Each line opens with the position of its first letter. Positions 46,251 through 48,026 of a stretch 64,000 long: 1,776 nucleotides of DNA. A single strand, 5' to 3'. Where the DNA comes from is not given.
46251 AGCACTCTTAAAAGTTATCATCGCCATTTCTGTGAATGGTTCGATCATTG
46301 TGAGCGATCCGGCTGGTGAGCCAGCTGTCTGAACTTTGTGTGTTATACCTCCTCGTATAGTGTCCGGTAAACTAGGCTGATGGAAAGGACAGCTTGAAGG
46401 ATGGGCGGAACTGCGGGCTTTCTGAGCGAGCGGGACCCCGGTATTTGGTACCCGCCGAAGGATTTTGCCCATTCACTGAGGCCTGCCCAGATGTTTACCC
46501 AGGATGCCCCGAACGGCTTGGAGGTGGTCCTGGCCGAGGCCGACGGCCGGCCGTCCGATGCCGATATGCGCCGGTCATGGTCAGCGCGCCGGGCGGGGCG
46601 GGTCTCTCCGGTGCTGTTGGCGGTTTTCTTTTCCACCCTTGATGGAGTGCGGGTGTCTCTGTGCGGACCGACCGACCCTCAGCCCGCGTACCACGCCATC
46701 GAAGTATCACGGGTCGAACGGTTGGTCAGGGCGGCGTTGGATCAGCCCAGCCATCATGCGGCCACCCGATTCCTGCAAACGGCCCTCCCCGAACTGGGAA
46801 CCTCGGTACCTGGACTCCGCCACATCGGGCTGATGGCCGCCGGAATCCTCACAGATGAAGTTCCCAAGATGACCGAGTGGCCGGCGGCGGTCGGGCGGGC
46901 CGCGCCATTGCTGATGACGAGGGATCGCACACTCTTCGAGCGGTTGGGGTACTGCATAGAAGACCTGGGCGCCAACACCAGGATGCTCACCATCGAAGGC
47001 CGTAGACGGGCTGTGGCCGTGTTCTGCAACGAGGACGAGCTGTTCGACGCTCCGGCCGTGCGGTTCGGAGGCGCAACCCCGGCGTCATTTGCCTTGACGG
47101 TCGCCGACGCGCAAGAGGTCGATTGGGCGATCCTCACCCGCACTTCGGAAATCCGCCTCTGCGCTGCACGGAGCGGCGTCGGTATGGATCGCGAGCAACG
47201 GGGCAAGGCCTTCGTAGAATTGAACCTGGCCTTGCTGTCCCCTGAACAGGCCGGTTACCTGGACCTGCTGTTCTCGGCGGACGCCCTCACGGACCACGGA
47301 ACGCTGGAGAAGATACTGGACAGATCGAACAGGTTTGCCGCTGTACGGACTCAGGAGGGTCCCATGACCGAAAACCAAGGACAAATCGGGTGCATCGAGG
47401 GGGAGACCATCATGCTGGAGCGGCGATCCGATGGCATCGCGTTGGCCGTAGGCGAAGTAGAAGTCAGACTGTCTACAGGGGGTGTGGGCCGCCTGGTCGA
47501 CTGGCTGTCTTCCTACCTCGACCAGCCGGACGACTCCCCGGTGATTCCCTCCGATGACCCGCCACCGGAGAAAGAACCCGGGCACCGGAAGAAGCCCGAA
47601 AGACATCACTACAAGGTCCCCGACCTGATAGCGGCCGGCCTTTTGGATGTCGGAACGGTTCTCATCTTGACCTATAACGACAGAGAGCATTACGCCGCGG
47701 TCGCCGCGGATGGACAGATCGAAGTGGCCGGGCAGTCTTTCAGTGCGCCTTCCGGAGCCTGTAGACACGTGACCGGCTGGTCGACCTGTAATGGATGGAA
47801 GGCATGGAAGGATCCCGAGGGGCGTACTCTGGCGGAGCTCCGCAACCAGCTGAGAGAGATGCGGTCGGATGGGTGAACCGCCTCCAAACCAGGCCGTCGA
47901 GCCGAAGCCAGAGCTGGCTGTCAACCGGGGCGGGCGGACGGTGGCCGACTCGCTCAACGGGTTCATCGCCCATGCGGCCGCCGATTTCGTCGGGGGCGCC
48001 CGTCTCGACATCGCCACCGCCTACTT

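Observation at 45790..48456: Permuted wreck of a PLD-helicase/type IIG methylase defence system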

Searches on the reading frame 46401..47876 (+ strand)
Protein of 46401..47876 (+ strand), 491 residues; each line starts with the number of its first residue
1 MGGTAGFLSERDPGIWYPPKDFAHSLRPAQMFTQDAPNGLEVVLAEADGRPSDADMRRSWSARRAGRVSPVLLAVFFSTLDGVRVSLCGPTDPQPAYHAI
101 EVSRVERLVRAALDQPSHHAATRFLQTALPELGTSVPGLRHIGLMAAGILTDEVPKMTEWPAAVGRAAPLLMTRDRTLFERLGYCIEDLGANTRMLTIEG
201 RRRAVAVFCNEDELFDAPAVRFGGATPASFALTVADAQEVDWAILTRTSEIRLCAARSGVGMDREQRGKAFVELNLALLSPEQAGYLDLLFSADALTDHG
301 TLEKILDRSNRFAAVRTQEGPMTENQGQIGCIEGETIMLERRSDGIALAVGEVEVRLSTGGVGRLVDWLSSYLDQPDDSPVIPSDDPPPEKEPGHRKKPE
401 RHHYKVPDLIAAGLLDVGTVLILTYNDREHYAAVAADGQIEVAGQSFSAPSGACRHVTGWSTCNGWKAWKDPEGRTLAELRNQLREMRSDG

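Call 3: search_protein_families(library=pfam, proteins=[window:46401-47876:+], max_evalue=0.1)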
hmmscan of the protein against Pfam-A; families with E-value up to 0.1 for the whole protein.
window:46401-47876:+ (491 aa): 4 families
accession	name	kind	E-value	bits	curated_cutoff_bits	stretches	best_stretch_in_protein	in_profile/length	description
PF18755.6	RAMA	-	1.2e-20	73.9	35.2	1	390-487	5-104/107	Restriction Enzyme Adenine Methylase Associated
PF14267.11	DUF4357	-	1.2e-06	28.7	38.4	1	446-477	24-54/54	Domain of unknown function (DUF4357)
PF11149.13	DUF2924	-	0.00029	21.6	31.2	1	407-466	81-129/135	Protein of unknown function (DUF2924)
PF09722.15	Xre_MbcA_ParS_C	-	0.0015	18.9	24.5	1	215-241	16-42/51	Antitoxin Xre/MbcA/ParS C-terminal toxin-binding domain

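Call 4: search_protein_families(library=padloc, proteins=[window:46401-47876:+], max_evalue=0.1)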
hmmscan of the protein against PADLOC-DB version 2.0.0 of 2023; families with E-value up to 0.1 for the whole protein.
window:46401-47876:+ (491 aa): 8 families
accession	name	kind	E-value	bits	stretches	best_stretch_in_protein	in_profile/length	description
PDLC03620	REase_MTase_IIG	-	3.3e-33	112.4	1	46-314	47-321/1378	Type IIG restriction enzyme-methyltransferase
PDLC04921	PDC-S14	-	5.2e-21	73.2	1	386-487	170-274/280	-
PDLC00327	PtuB1|PtuB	-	2.4e-06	25.1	1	427-484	326-386/391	Unknown function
PDLC04925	PDC-S14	-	3.1e-06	24.4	1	446-483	261-296/301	-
PDLC03738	oMTase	-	3.8e-06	23.9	1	407-486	291-370/376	orphan methyltransferase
PDLC03216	MTase_II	-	1.7e-05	22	1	401-485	273-359/364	Type II methyltransferase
PDLC04923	PDC-S14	-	8e-05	19.8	1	445-484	275-313/320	-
PDLC05040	PDC-S57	-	0.00028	18.8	1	442-483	187-227/229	-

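Call 8: search_protein_families(library=ncbifam, proteins=[window:46401-47876:+], max_evalue=0.1)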
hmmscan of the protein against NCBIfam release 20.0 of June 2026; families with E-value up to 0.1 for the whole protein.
window:46401-47876:+ (491 aa): 1 family
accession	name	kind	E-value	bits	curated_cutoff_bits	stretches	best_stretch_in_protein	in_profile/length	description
NF050803.1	DnaMtaseCcrMCaul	equivalog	2.3e-05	23.5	830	1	404-479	270-342/350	adenine-specific DNA-methyltransferase CcrM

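Call 9: find_homologous_proteins(query=window:46401-47876:+)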
Query window:46401-47876:+ (491 aa): 41 proteins with E <= 0.001 among 8000 candidates.
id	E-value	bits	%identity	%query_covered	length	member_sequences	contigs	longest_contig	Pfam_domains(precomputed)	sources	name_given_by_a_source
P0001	0.0e+0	1039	94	100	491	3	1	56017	PF18755.7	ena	-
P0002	3.4e-182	624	53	98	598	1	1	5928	PF18755.7,PF11149.14,PF14267.12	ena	-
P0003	1.6e-177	609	54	100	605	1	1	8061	PF18755.7,PF14267.12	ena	-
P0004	4.2e-177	608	52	99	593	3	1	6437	PF18755.7,PF11149.14,PF14267.12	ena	-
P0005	5.3e-157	541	53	100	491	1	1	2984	PF18755.7,PF14267.12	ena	-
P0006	9.2e-157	540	54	100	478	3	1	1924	PF18755.7,PF14267.12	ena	-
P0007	6.1e-147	508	53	99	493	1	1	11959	PF18755.7,PF14267.12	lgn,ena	-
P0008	1.7e-140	487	52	95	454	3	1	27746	PF18755.7,PF11149.14,PF14267.12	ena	-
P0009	8.9e-137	475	50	95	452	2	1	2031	PF18755.7,PF14267.12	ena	-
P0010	3.1e-113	397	64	63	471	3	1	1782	-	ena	-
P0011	2.4e-107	378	62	64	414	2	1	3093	-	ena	-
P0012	2.7e-107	377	61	64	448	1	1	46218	-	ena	-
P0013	4.8e-104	367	58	64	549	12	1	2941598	-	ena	-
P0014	1.9e-102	361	59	64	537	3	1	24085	-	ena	-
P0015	1.1e-99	352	58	64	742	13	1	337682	-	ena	-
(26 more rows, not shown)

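Call 10: find_encoding_contigs(protein=P0001, flank=10000, max_places=3)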
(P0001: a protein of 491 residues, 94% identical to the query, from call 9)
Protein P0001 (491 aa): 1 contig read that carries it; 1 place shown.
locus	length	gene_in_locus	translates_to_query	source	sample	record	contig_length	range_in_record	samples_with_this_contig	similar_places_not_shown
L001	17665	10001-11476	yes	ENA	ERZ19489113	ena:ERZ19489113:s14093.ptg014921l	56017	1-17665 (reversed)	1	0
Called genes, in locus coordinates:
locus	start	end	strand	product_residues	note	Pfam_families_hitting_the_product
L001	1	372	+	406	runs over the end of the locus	PF01548:DEDD_Tnp_IS110, PF02371:Transposase_20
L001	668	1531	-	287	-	PF08379:Bact_transglu_N, PF01841:Transglut_core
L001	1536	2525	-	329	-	PF04168:Alpha-E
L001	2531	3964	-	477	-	PF04174:CP_ATPgrasp_1, PF14403:CP_ATPgrasp_2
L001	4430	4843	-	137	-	-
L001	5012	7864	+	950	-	PF07669:Eco57I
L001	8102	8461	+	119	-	-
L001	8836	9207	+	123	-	-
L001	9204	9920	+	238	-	PF18755:RAMA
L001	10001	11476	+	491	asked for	PF18755:RAMA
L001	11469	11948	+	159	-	-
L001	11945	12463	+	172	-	PF18755:RAMA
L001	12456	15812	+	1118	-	PF13091:PLDc_2, PF00270:DEAD (faint), PF04851:ResIII (weak), PF13401:AAA_22 (faint), PF00176:SNF2-rel_dom, PF00271:Helicase_C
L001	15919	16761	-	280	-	-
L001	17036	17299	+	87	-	-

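Call 11: find_encoding_contigs(protein=P0008, flank=10000, max_places=3)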
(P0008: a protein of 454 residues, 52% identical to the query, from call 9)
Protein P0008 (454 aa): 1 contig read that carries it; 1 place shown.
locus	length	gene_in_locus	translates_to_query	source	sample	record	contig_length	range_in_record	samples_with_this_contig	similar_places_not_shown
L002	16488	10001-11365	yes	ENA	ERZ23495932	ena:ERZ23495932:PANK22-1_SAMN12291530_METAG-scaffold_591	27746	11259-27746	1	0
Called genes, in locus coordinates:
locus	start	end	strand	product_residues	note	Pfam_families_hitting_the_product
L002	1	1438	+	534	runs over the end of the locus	PF00156:Pribosyltran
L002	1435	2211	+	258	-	PF01261:AP_endonuc_2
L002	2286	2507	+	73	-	PF07878:RHH_5 (weak)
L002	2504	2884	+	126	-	PF01850:PIN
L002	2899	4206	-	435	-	PF14031:D-ser_dehydrat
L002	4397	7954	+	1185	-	-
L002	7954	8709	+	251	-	-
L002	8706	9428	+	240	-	PF18755:RAMA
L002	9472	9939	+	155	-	-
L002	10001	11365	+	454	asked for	PF11149:DUF2924 (faint), PF18755:RAMA, PF14267:DUF4357 (weak)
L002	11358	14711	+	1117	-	PF13091:PLDc_2, PF00176:SNF2-rel_dom, PF00270:DEAD (faint), PF04851:ResIII (weak), PF00271:Helicase_C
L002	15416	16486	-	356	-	?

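Call 12: find_encoding_contigs(protein=P0007, flank=10000, max_places=3)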
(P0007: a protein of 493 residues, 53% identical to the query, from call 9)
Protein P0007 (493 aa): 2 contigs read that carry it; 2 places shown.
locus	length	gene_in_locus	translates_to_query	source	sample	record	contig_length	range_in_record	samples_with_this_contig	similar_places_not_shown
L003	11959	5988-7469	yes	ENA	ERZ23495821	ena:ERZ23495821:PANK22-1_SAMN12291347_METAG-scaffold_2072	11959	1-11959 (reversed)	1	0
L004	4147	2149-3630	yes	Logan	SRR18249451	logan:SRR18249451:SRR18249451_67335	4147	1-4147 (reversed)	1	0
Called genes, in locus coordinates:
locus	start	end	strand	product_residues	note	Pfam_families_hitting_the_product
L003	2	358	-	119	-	?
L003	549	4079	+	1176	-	-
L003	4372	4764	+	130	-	-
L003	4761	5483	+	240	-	PF18755:RAMA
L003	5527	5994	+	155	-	-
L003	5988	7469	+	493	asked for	PF18755:RAMA, PF14267:DUF4357 (weak)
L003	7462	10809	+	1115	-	PF05729:NACHT (faint), PF13091:PLDc_2, PF04851:ResIII (faint), PF00270:DEAD (faint), PF00176:SNF2-rel_dom, PF00271:Helicase_C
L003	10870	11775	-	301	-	-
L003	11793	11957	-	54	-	?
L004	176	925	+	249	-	-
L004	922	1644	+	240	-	PF18755:RAMA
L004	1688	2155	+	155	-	-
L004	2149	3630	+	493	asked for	PF18755:RAMA, PF14267:DUF4357 (weak)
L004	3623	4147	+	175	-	?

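Call 17: search_protein_families(library=padloc, proteins=[L002:4397-7954:+, L002:7954-8709:+, L002:8706-9428:+, L002:9472-9939:+, L002:10001-11365:+, L002:11358-14711:+], max_evalue=0.01)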
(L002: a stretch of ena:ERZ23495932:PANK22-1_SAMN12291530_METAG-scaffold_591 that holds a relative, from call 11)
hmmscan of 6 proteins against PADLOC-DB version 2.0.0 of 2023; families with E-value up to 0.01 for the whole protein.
L002:4397-7954:+ (1185 aa): 27 families (the best 25 are shown)
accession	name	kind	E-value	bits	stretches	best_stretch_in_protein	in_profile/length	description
PDLC03620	REase_MTase_IIG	-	3e-205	682.5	1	49-1070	50-1089/1378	Type IIG restriction enzyme-methyltransferase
PDLC02643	DrmMI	-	5e-65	218.1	2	529-859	533-878/1347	DrmMI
PDLC02638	DrmMI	-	1.5e-51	173.6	2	532-860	535-882/935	DrmMI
PDLC03613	REase_MTase_IIG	-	1.1e-40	137.3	1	287-1006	200-904/1250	Type IIG restriction enzyme-methyltransferase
PDLC02644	DrmMI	-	1.9e-31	106.9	2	527-761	41-271/988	DrmMI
PDLC03618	REase_MTase_IIG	-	4e-30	101.9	2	541-760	538-754/1429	Type IIG restriction enzyme-methyltransferase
PDLC03622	REase_MTase_IIG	-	4.2e-28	95.3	2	535-719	445-644/1524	Type IIG restriction enzyme-methyltransferase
PDLC02645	DrmMI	-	8.6e-28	95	2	541-750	538-729/772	DrmMI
PDLC02646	DrmMI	-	7.5e-23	78.6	2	665-725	44-104/792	DrmMI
PDLC02639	DrmMI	-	1.2e-22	78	2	597-754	284-421/803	DrmMI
PDLC03629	REase_MTase_IIG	-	7.9e-18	61.7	1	544-724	373-541/1182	Type IIG restriction enzyme-methyltransferase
PDLC03611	REase_MTase_IIG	-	3.4e-12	42.6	2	668-719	603-654/1532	Type IIG restriction enzyme-methyltransferase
PDLC03609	REase_MTase_IIG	-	9e-11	38.3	1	670-717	485-532/1066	Type IIG restriction enzyme-methyltransferase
PDLC03614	REase_MTase_IIG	-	3.1e-10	36.3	2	668-718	630-680/1584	Type IIG restriction enzyme-methyltransferase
PDLC03627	REase_MTase_IIG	-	6.2e-07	25.5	1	337-445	217-304/1136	Type IIG restriction enzyme-methyltransferase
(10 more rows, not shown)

L002:7954-8709:+ (251 aa): 5 families
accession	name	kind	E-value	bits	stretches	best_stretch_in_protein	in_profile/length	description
PDLC03620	REase_MTase_IIG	-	6.6e-55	184.3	1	10-249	1132-1371/1378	Type IIG restriction enzyme-methyltransferase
PDLC03237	MTase_II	-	8.2e-07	25.3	1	71-231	490-626/1036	Type II methyltransferase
PDLC03365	MTase_II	-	0.00022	18.2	1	74-153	418-498/578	Type II methyltransferase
PDLC03613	REase_MTase_IIG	-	0.00023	16.9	1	74-231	1060-1234/1250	Type IIG restriction enzyme-methyltransferase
PDLC03612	REase_MTase_IIG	-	0.0014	14.9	1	96-226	1124-1243/1247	Type IIG restriction enzyme-methyltransferase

L002:8706-9428:+ (240 aa): 3 families
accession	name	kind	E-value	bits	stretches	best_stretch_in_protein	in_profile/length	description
PDLC04921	PDC-S14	-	6.3e-14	49.9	1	56-159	166-269/280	-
PDLC04925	PDC-S14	-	0.00033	17.7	1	118-153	259-294/301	-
PDLC05040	PDC-S57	-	0.0049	14.8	1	120-154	191-225/229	-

L002:9472-9939:+ (155 aa): 1 family
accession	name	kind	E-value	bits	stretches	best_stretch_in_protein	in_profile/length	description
PDLC00150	HamA1|HamA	-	0.0063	14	1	18-100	149-232/310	DUF1837 domain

L002:10001-11365:+ (454 aa): 8 families
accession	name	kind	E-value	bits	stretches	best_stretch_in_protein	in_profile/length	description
PDLC03620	REase_MTase_IIG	-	3e-18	62.9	1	14-275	36-314/1378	Type IIG restriction enzyme-methyltransferase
PDLC04921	PDC-S14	-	8.6e-18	62.6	1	355-451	175-275/280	-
PDLC04925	PDC-S14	-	2.3e-07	28.1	1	410-446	261-296/301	-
PDLC05040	PDC-S57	-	1.7e-06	26.1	1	403-446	184-227/229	-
PDLC04923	PDC-S14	-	2.5e-05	21.5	1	409-447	275-313/320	-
PDLC00327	PtuB1|PtuB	-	0.0041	14.4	1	385-445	320-384/391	Unknown function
PDLC03738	oMTase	-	0.007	13.1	1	358-443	282-361/376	orphan methyltransferase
PDLC03216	MTase_II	-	0.0095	13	0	356-444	266-355/364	Type II methyltransferase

L002:11358-14711:+ (1117 aa): 50 families (the best 25 are shown)
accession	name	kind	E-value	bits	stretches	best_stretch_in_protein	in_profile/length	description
PDLC01075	C3a139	-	5.6e-47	158.7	1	135-878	93-789/948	HKD+Snf2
PDLC02621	DrmD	-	9.4e-44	147.9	2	495-865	337-683/1040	DrmD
PDLC02623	DrmD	-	2.1e-32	109.9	3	697-822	530-634/1040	DrmD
PDLC02619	DrmD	-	4.7e-31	105.7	2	276-420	50-208/872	DrmD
PDLC02500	BrxHI|BrxHII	-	2.8e-30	103.6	2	766-850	528-609/933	BrxHI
PDLC02572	DrmA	-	3e-27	93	2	553-831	389-640/1043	DrmA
PDLC02193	PLD_Helicase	-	6e-27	92.2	2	697-818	692-804/905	-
PDLC00659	HmaA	-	4.9e-26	88.9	2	563-813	375-612/1176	SNF2 helicase / DEAD-box helicase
PDLC02843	DpdE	-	3.7e-25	86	2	280-408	179-301/1091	DpdE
PDLC02840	DpdE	-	1.3e-22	78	2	269-407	168-305/1091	DpdE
PDLC02632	DrmD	-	8.2e-22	75.4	2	558-822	397-635/662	DrmD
PDLC04556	PDC-M27C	-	9.8e-22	75.1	3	360-439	191-275/892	-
PDLC02633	DrmD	-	1.7e-19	67.3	2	534-819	378-636/839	DrmD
PDLC02504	BrxHI|BrxHII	-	2.2e-18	63.6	2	697-846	485-613/971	BrxHII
PDLC00632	ZorD1|ZorD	-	8.4e-16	55.1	3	768-845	996-1071/1101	"SWI2/SNF2 helicase, Mrr-like nuclease"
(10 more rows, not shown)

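Call 18: search_protein_families(library=pfam, proteins=[L002:4397-7954:+, L002:7954-8709:+, L002:8706-9428:+, L002:9472-9939:+, L002:10001-11365:+, L002:11358-14711:+], max_evalue=0.01)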
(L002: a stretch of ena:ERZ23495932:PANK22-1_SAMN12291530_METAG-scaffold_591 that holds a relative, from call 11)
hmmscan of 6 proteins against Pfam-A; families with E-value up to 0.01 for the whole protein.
L002:4397-7954:+ (1185 aa): 1 family
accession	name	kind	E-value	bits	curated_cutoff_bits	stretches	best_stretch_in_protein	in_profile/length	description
PF07669.17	Eco57I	-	1.8e-13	51.4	25.3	1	673-861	1-86/171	Eco57I restriction-modification methylase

L002:7954-8709:+ (251 aa): 0 families

L002:8706-9428:+ (240 aa): 2 families
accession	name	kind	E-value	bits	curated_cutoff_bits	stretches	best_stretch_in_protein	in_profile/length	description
PF18755.6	RAMA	-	2e-11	44.2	35.2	1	62-160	3-104/107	Restriction Enzyme Adenine Methylase Associated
PF14267.11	DUF4357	-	0.00013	22.3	38.4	1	119-150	23-54/54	Domain of unknown function (DUF4357)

L002:9472-9939:+ (155 aa): 0 families

L002:10001-11365:+ (454 aa): 3 families
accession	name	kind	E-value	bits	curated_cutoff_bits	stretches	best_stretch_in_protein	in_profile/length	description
PF18755.6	RAMA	-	8.5e-17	61.5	35.2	1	353-451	4-105/107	Restriction Enzyme Adenine Methylase Associated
PF14267.11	DUF4357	-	2.4e-07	31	38.4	1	410-440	24-54/54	Domain of unknown function (DUF4357)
PF11149.13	DUF2924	-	1.6e-05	25.6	31.2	1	356-429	70-129/135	Protein of unknown function (DUF2924)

L002:11358-14711:+ (1117 aa): 8 families
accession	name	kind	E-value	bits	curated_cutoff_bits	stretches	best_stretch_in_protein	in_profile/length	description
PF00271.37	Helicase_C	-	4.2e-17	62.8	23.5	1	694-812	13-110/110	Helicase conserved C-terminal domain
PF00176.29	SNF2-rel_dom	-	3.4e-13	49.8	24.9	1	336-482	110-237/290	SNF2-related domain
PF13091.12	PLDc_2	-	1.4e-10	41.6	27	1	80-207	48-132/132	PLD-like domain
PF04851.21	ResIII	-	1.3e-08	35.3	22.5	1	274-405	21-163/164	Type III restriction enzyme, res subunit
PF00270.35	DEAD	-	1.5e-06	28.5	26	1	359-405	114-161/167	DEAD/DEAH box helicase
PF13401.12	AAA_22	-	4.7e-05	24.2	27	1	283-390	12-109/130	AAA domain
PF13872.12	AAA_34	-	0.0024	17.2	27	0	274-313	58-97/306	P-loop containing NTP hydrolase pore-1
PF20720.3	nSTAND3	-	0.0041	17.3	27.2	1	262-303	3-44/155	Novel STAND NTPase 3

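Call 22: find_related_loci(query=A1, collection=genome_contigs, flank=10000)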
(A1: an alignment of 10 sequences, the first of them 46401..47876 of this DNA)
Query A1 (491 aa) in genome_contigs; peptide patterns used: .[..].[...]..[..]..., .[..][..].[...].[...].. (x = any residue, [..] = any of these).
31 stretches matched a pattern; 2 encode a relative of the query (tblastn E <= 1e-3); 2 distinct loci.
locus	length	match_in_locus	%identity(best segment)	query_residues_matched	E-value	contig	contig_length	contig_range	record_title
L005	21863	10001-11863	52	17-491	3e-140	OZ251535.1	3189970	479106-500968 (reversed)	MAG: Candidatus Spongiisociaceae bacterium isolate 634b0852-1bd7-43e5-9878-17fb53bb1bc5 genome assembly, chromosome: 1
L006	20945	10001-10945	39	16-314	7e-57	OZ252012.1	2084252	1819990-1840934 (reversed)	MAG: Candidatus Poriferisodalaceae bacterium isolate 4f5e6f0c-7264-48bc-a2bc-c9c85973c49b genome assembly, chromosome: 1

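Call 25: search_protein_families(library=padloc, proteins=[L006:3546-8066:+, L006:8660-9850:+, L006:9944-13375:+, L006:13341-14135:+, L006:14132-17611:+, L005:7887-8780:+, L005:12217-13164:+, L005:11859-12260:+], max_evalue=0.0001)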
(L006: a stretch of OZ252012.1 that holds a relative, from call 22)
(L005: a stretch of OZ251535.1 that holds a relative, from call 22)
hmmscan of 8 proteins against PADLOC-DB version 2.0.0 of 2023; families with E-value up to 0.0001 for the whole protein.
L006:3546-8066:+ (1506 aa): 12 families
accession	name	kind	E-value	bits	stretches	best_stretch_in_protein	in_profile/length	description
PDLC03597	REase_MTase_IIG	-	5.6e-295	980.1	1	14-1413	17-1356/1646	Type IIG restriction enzyme-methyltransferase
PDLC03051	REase_MTase_I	-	4.7e-197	655.1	1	14-1414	28-1343/1591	Type I restriction enzyme-methyltransferase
PDLC03621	REase_MTase_IIG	-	1.7e-53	179.9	1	777-1399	190-755/1024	Type IIG restriction enzyme-methyltransferase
PDLC03631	REase_MTase_IIG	-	2.1e-26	90.2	1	868-1271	284-672/1086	Type IIG restriction enzyme-methyltransferase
PDLC03610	REase_MTase_IIG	-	1.3e-23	81.1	1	757-1052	172-486/1096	Type IIG restriction enzyme-methyltransferase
PDLC02707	PbeA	-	1.8e-15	54.6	2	166-339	248-400/672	PbeA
PDLC02704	PbeA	-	1.8e-09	34.7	0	582-650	587-657/682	PbeA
PDLC04134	mad2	-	5.8e-09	33.3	1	780-1171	147-431/492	mads_2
PDLC01439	typeIV_DinG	-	3.1e-07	27.4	1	170-236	15-78/575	CAS-IV-A; associated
PDLC01759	Cas3b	-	8.9e-07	26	0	188-237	229-280/711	-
PDLC02705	PbeA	-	1.3e-05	21.6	0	171-247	250-319/691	PbeA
PDLC01763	Cas3b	-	6.8e-05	19.8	0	193-240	267-316/762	-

L006:8660-9850:+ (396 aa): 6 families
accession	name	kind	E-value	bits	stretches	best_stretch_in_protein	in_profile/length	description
PDLC03963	SoFic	-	2.6e-102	340.9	1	24-383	6-358/361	-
PDLC04840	PDC-S04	-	5.5e-20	70.1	1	76-241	14-177/227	-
PDLC04837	PDC-S04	-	7.9e-18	62.6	1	80-284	32-222/234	-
PDLC04836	PDC-S04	-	1.5e-17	61.6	1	80-282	32-237/244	-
PDLC04966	PDC-S24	-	1.5e-13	48.4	1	117-269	220-368/497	-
PDLC04839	PDC-S04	-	4e-08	31.2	1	208-243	129-164/205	-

L006:9944-13375:+ (1143 aa): 22 families
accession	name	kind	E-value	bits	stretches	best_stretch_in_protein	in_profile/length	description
PDLC03620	REase_MTase_IIG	-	2.5e-169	563.5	2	543-1070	539-1090/1378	Type IIG restriction enzyme-methyltransferase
PDLC02643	DrmMI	-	2e-69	232.7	2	553-862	546-879/1347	DrmMI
PDLC02638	DrmMI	-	7.4e-52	174.6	2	556-876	548-896/935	DrmMI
PDLC03613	REase_MTase_IIG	-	1.1e-46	157.1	2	601-1008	491-905/1250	Type IIG restriction enzyme-methyltransferase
PDLC02644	DrmMI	-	3e-32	109.5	2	546-729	50-234/988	DrmMI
PDLC03622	REase_MTase_IIG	-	1.6e-30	103.3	2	547-724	447-644/1524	Type IIG restriction enzyme-methyltransferase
PDLC02646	DrmMI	-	1.1e-28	97.9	2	662-730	36-104/792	DrmMI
PDLC02639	DrmMI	-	2.4e-28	96.9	2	559-748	247-410/803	DrmMI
PDLC02645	DrmMI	-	2.3e-27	93.6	1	555-748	542-729/772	DrmMI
PDLC03618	REase_MTase_IIG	-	1e-26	90.6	1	558-863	545-877/1429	Type IIG restriction enzyme-methyltransferase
PDLC03604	REase_MTase_IIG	-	4.8e-17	59.3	1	519-700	315-471/1011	Type IIG restriction enzyme-methyltransferase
PDLC03629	REase_MTase_IIG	-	5.9e-14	48.8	1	524-728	342-540/1182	Type IIG restriction enzyme-methyltransferase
PDLC03609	REase_MTase_IIG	-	1.3e-10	37.7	1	671-722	481-532/1066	Type IIG restriction enzyme-methyltransferase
PDLC03611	REase_MTase_IIG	-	4.3e-10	35.7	1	668-724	598-654/1532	Type IIG restriction enzyme-methyltransferase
PDLC03614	REase_MTase_IIG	-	6.7e-10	35.2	0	673-724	630-681/1584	Type IIG restriction enzyme-methyltransferase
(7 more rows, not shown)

L006:13341-14135:+ (264 aa): 1 family
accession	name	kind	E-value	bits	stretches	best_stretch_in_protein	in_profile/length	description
PDLC03620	REase_MTase_IIG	-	2.4e-46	156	1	7-256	1131-1370/1378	Type IIG restriction enzyme-methyltransferase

L006:14132-17611:+ (1159 aa): 47 families (the best 25 are shown)
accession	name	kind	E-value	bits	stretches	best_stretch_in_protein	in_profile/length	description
PDLC01075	C3a139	-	3.4e-63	212.4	1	131-894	91-790/948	HKD+Snf2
PDLC02621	DrmD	-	7.8e-35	118.4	1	553-845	388-640/1040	DrmD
PDLC02619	DrmD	-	6e-33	112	2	276-431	51-218/872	DrmD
PDLC02623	DrmD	-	4.1e-30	102.3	2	778-838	572-633/1040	DrmD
PDLC02193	PLD_Helicase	-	1.5e-27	94.1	2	652-835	643-804/905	-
PDLC00659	HmaA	-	1.2e-26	90.9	1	561-830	369-612/1176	SNF2 helicase / DEAD-box helicase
PDLC02500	BrxHI|BrxHII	-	4e-24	83.2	1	783-842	528-587/933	BrxHI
PDLC02843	DpdE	-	1.5e-23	80.7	2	279-420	179-316/1091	DpdE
PDLC02572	DrmA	-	2.1e-23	80.3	2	561-848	393-641/1043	DrmA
PDLC04556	PDC-M27C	-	1.4e-22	77.9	2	358-439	189-275/892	-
PDLC02632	DrmD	-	3e-20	70.3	2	563-841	398-637/662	DrmD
PDLC02840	DpdE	-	1e-18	65.1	2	779-843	603-668/1091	DpdE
PDLC02625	DrmD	-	1.6e-17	61.3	1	567-881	153-424/792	DrmD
PDLC02633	DrmD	-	2.9e-17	59.9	1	561-838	398-638/839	DrmD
PDLC00633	ZorD1|ZorD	-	1.2e-16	58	1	257-469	444-661/908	"SWI2/SNF2 helicase, Mrr-like nuclease"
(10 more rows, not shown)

L005:7887-8780:+ (297 aa): 3 families
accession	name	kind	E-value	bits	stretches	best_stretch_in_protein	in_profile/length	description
PDLC03620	REase_MTase_IIG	-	1e-60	203.5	1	22-295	1100-1371/1378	Type IIG restriction enzyme-methyltransferase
PDLC03237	MTase_II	-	3.2e-06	23.3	1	101-210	475-584/1036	Type II methyltransferase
PDLC03613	REase_MTase_IIG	-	3.6e-05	19.6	1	29-277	980-1234/1250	Type IIG restriction enzyme-methyltransferase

L005:12217-13164:+ (315 aa): 9 families
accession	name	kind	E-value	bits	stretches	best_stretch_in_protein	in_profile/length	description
PDLC04921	PDC-S14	-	1.2e-31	108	2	76-169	179-277/280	-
PDLC04925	PDC-S14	-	6.2e-14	49.7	2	278-312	260-295/301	-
PDLC00327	PtuB1|PtuB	-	2.7e-10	38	1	82-164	296-387/391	Unknown function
PDLC05040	PDC-S57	-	6.6e-10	37.2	0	264-312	176-225/229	-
PDLC04923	PDC-S14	-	1e-08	32.7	0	278-313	275-311/320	-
PDLC04924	PDC-S14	-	3.9e-07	28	0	275-313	243-277/280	-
PDLC03738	oMTase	-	7.1e-06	22.9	0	229-312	280-365/376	orphan methyltransferase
PDLC03216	MTase_II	-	2.2e-05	21.7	0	232-313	273-356/364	Type II methyltransferase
PDLC05041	PDC-S57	-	2.7e-05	21.8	0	96-165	135-208/212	-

L005:11859-12260:+ (133 aa): 0 families
